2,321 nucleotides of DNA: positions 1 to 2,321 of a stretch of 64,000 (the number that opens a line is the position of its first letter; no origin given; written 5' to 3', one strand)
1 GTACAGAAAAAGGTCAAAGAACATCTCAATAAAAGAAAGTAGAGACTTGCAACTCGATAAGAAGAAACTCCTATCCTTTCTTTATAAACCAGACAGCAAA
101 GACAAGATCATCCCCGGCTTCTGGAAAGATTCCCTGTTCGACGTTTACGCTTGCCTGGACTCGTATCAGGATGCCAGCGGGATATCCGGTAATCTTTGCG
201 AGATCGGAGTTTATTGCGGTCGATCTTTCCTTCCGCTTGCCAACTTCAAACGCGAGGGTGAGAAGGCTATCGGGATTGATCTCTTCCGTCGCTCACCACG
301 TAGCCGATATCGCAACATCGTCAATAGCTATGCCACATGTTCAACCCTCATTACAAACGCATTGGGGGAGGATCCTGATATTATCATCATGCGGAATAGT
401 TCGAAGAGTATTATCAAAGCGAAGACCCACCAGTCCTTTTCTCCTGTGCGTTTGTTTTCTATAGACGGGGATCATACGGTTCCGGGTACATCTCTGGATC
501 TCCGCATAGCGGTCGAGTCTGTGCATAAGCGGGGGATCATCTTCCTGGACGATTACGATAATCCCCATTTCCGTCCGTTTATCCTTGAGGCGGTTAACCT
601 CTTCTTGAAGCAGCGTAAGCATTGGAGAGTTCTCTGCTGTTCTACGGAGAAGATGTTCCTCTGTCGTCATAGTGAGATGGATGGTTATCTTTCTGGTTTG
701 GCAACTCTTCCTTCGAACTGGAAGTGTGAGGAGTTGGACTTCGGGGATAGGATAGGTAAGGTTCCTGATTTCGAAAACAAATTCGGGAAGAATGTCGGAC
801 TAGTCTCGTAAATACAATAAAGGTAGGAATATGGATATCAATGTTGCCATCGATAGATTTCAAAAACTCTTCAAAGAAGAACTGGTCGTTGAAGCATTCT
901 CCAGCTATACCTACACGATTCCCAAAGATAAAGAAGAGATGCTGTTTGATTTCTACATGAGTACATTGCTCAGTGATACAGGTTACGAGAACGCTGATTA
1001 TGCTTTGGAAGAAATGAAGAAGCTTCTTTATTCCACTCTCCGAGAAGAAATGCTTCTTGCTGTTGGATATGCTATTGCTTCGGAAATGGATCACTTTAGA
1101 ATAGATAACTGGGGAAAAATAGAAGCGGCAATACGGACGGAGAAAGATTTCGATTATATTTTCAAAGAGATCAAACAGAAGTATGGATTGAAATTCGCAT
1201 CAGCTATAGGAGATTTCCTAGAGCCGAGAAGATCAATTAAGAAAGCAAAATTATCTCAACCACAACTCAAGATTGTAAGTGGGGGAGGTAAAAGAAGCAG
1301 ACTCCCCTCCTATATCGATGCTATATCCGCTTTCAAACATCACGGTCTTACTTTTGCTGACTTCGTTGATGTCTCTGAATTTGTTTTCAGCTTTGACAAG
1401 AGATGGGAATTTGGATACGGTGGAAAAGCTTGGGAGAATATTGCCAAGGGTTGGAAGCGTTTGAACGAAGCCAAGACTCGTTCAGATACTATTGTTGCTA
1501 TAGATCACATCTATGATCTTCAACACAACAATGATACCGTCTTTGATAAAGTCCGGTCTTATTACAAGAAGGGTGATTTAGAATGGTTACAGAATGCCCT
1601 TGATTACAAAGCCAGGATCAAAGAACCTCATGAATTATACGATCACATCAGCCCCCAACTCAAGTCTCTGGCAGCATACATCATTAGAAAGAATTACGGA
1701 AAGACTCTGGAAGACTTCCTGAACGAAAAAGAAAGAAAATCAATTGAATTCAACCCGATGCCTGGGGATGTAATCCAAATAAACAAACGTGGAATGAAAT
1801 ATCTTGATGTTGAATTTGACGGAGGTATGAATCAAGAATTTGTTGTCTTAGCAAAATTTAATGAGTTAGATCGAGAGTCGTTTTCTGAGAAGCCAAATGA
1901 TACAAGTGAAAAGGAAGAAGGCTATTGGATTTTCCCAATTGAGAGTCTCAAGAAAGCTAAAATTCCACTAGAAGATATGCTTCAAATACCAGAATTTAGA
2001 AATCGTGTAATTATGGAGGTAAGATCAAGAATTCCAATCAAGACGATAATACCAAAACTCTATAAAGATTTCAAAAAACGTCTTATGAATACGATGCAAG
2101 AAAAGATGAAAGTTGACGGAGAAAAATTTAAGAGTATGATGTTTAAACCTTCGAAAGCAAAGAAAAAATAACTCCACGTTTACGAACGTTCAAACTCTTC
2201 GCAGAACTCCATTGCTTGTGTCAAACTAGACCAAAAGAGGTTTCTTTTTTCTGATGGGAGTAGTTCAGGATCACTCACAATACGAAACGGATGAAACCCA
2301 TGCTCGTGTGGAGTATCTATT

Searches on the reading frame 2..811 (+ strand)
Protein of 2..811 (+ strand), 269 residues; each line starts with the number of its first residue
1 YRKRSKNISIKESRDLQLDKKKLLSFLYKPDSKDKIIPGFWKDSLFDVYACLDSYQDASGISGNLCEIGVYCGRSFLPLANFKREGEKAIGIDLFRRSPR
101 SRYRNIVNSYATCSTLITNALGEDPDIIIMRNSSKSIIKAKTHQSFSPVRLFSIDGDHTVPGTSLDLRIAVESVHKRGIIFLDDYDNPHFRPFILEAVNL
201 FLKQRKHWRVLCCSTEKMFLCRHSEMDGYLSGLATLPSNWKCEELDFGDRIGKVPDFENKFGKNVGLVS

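Call 26: search_protein_families(library=pfam, max_evalue=0.01, proteins=[window:2-811:+])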
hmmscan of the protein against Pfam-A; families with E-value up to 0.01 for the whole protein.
window:2-811:+ (269 aa): 1 family
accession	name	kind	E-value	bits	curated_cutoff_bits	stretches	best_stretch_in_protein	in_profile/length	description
PF13578.12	Methyltransf_24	-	1.5e-09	39.1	26.3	1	66-185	1-105/105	Methyltransferase domain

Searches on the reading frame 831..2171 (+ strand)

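Call 26: search_protein_families(library=pfam, max_evalue=0.01, proteins=[window:831-2171:+])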
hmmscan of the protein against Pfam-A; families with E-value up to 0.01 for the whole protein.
window:831-2171:+ (446 aa): 1 family
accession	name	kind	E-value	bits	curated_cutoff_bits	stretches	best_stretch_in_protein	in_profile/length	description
PF21219.3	USH1C_N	-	0.0037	17.7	27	0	225-276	12-63/74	Harmonin, N-terminal domain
